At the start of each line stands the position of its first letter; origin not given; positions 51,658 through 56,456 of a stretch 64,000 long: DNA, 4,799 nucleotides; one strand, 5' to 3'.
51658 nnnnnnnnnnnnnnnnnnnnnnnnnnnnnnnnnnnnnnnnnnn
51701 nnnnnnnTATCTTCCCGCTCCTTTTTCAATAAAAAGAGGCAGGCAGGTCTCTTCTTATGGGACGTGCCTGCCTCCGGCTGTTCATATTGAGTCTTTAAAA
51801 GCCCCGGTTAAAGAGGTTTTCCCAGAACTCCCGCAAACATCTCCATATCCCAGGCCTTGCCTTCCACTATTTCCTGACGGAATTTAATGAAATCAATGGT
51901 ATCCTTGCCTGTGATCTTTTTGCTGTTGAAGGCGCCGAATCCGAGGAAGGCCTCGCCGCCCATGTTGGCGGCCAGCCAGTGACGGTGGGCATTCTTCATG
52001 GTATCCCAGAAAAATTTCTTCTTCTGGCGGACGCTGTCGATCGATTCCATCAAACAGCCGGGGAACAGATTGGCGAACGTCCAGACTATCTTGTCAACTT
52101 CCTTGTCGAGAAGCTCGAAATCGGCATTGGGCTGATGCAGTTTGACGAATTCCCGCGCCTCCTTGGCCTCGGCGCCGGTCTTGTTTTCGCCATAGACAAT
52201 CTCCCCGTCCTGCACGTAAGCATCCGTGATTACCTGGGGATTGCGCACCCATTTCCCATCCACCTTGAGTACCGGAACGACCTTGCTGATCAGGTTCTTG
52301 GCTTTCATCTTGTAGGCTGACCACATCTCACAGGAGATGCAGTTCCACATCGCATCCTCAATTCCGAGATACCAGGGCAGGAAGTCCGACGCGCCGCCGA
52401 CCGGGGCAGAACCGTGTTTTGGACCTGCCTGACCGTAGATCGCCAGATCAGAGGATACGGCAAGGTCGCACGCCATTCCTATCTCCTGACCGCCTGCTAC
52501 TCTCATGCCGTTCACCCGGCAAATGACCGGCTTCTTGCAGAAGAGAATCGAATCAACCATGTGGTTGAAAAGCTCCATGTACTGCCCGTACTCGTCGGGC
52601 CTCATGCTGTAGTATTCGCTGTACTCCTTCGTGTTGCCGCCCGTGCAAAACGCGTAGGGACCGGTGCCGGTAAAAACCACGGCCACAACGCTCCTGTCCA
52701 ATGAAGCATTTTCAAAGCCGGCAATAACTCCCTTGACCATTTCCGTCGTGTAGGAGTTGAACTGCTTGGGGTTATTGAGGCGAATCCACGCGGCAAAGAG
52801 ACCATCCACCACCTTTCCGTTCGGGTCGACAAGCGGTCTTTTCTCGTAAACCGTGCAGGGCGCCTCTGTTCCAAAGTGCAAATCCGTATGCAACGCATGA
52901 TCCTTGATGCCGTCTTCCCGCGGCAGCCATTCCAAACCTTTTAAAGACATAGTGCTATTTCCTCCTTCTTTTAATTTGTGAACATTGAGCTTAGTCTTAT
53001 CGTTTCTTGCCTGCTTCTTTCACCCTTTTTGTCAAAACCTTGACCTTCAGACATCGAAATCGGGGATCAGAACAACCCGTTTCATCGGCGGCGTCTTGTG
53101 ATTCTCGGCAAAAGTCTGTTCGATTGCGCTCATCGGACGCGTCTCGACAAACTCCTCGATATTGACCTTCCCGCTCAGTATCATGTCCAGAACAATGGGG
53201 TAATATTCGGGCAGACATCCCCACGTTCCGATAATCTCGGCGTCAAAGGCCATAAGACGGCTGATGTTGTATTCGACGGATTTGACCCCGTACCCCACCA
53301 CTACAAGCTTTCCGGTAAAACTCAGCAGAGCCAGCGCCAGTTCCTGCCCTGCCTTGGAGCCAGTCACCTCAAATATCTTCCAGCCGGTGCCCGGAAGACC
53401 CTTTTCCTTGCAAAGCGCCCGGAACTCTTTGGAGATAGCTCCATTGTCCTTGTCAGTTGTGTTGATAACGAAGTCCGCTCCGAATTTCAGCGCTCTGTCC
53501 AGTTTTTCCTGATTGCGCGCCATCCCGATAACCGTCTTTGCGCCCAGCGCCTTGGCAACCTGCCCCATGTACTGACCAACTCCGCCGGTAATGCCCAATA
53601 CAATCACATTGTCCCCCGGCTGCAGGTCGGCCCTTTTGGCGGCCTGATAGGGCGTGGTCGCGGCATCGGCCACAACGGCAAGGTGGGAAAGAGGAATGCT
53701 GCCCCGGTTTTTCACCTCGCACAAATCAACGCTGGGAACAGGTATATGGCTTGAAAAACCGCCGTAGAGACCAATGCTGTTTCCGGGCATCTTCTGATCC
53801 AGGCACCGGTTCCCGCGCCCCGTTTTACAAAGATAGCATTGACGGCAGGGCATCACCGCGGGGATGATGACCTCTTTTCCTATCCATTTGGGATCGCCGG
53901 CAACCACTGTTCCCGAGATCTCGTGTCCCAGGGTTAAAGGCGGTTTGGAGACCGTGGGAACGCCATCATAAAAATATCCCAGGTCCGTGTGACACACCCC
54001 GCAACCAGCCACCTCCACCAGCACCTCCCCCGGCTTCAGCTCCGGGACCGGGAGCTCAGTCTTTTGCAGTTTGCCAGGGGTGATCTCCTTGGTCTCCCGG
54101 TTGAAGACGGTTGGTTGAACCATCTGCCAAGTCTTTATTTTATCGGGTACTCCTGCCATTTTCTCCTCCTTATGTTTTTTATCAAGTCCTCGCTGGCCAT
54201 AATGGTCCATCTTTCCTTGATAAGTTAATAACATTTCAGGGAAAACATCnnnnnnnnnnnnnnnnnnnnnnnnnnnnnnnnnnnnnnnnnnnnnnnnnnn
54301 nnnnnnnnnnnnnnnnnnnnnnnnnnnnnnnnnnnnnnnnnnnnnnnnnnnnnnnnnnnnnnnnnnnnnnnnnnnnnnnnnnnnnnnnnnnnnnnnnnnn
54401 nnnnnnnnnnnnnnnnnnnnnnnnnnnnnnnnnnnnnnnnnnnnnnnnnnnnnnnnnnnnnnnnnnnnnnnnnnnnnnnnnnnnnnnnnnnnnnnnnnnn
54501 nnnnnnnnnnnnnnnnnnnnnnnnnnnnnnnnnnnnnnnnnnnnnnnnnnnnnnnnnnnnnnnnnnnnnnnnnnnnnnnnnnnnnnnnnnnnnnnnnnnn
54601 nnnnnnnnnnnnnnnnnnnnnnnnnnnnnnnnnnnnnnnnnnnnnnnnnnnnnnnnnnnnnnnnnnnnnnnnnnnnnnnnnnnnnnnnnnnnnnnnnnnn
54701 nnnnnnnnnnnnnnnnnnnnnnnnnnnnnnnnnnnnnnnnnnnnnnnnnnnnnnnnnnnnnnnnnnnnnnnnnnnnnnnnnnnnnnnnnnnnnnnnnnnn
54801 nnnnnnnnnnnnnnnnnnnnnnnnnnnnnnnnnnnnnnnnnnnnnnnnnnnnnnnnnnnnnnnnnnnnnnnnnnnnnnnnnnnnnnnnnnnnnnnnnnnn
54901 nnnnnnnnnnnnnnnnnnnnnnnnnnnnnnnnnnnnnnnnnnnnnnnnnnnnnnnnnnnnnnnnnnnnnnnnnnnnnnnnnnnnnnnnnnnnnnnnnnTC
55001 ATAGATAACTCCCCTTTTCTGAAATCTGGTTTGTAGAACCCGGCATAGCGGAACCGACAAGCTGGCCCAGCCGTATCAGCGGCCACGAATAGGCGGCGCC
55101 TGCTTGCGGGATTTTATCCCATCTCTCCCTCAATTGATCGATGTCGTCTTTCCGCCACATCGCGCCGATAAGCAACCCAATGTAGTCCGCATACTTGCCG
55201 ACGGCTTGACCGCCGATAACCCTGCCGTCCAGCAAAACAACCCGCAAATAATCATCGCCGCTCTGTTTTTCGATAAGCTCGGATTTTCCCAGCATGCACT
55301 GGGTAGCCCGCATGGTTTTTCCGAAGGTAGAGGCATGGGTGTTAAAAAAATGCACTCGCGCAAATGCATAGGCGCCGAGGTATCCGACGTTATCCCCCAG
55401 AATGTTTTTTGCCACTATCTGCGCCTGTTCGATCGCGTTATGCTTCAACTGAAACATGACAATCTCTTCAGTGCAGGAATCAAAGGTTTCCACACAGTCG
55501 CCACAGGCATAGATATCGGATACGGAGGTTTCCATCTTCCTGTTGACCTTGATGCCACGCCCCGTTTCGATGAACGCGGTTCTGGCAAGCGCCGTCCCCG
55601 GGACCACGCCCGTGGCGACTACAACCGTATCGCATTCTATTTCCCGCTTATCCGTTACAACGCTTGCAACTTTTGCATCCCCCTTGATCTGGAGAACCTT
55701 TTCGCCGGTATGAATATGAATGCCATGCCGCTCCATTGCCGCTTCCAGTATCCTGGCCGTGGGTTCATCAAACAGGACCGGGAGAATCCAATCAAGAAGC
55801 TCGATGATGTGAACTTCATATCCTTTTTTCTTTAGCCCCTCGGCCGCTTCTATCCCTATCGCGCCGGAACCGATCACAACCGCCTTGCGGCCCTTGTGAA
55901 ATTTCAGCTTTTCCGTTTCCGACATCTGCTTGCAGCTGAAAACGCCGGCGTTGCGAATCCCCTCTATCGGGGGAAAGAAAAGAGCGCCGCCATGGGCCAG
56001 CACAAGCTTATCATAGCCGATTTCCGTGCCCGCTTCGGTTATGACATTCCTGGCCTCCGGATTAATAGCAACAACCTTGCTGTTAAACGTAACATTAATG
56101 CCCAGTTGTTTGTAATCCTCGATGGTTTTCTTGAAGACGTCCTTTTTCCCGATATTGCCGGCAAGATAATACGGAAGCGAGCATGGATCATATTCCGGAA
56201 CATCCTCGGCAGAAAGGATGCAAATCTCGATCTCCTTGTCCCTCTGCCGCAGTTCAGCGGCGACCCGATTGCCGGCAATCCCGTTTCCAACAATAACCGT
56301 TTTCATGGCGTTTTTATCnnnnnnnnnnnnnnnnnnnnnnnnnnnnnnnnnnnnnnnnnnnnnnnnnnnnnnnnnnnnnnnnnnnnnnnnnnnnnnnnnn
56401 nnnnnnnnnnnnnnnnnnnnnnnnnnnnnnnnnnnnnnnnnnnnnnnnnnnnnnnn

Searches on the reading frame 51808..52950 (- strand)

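Call 49: search_protein_families(library=pfam, proteins=[window:51808-52950:-], max_evalue=0.00001)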
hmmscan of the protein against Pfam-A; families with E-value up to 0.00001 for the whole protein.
window:51808-52950:- (380 aa): 2 families
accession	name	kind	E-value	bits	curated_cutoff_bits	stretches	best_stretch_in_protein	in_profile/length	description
PF00378.25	ECH_1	-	9.3e-33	114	27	1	55-239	8-188/251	Enoyl-CoA hydratase/isomerase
PF16113.10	ECH_2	-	9.9e-15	55.3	27.2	1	54-194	2-142/335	Enoyl-CoA hydratase/isomerase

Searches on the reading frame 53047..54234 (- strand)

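Call 49: search_protein_families(library=pfam, proteins=[window:53047-54234:-], max_evalue=0.00001)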
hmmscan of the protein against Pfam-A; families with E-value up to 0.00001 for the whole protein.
window:53047-54234:- (395 aa): 2 families
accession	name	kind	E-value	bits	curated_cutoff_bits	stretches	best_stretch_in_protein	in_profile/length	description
PF00107.32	ADH_zinc_N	-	1.5e-24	86.9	31.8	1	218-352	1-127/129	Zinc-binding dehydrogenase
PF08240.17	ADH_N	-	1.6e-21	77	23.5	1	67-174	1-102/104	Alcohol dehydrogenase GroES-like domain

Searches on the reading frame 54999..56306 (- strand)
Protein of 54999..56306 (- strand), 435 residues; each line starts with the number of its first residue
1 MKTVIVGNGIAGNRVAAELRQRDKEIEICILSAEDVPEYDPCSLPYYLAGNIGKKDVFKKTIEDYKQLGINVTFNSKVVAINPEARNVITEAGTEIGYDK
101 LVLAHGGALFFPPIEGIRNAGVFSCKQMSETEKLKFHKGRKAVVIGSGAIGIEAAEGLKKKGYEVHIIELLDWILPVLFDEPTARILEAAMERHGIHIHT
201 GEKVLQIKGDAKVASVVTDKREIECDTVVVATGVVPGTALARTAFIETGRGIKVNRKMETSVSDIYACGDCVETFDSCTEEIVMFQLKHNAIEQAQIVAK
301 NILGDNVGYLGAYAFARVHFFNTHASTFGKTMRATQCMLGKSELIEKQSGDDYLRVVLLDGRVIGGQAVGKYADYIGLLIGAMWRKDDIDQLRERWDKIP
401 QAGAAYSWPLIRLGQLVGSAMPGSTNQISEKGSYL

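Call 49: search_protein_families(library=pfam, proteins=[window:54999-56306:-], max_evalue=0.00001)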
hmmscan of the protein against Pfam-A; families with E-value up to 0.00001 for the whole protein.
window:54999-56306:- (435 aa): 6 families
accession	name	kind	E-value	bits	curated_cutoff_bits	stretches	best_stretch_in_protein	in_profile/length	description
PF07992.20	Pyr_redox_2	-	3.1e-60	204.5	26.1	1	2-295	2-291/291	Pyridine nucleotide-disulphide oxidoreductase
PF00070.33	Pyr_redox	-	6.2e-24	84.7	22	1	141-218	1-79/82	Pyridine nucleotide-disulphide oxidoreductase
PF03486.20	HI0933_like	-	4.4e-12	46.4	50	0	184-265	112-190/244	HI0933-like protein Rossmann domain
PF01266.30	DAO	-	2.4e-11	44.2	27.9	0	187-235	155-205/353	FAD dependent oxidoreductase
PF13738.12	Pyr_redox_3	-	1.1e-09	38.5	30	0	185-233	85-133/305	Pyridine nucleotide-disulphide oxidoreductase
PF13450.12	NAD_binding_8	-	2.5e-06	28.1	21.9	0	144-169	1-26/68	NAD(P)-binding Rossmann-like domain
